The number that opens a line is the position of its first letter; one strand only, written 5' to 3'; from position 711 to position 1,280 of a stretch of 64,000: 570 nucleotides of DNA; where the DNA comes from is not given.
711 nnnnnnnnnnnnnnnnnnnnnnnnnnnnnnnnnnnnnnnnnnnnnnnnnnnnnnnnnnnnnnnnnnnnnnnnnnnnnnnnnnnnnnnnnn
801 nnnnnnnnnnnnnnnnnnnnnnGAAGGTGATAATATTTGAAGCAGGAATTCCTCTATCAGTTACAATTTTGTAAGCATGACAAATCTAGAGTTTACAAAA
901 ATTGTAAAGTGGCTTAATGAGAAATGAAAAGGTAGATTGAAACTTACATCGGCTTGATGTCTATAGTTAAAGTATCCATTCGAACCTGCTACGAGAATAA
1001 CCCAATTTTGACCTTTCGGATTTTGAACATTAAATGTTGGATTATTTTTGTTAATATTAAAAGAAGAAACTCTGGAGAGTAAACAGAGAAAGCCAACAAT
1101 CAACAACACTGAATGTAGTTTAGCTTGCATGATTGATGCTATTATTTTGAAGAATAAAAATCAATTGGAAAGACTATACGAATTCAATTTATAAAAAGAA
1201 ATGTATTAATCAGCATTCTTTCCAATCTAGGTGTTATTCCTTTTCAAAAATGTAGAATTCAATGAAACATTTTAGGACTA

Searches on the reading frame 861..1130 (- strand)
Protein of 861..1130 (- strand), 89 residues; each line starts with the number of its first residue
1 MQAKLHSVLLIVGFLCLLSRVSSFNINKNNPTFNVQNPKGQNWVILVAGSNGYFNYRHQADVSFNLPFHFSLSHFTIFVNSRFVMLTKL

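Call 17: search_protein_families(library=pfam, proteins=[window:861-1130:-], max_evalue=0.01)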
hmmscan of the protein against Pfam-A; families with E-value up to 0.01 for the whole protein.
window:861-1130:- (89 aa): 1 family
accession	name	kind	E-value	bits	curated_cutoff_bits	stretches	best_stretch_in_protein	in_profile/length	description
PF01650.23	Peptidase_C13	-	4.3e-06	26.9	22.8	1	42-63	1-22/258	Peptidase C13 family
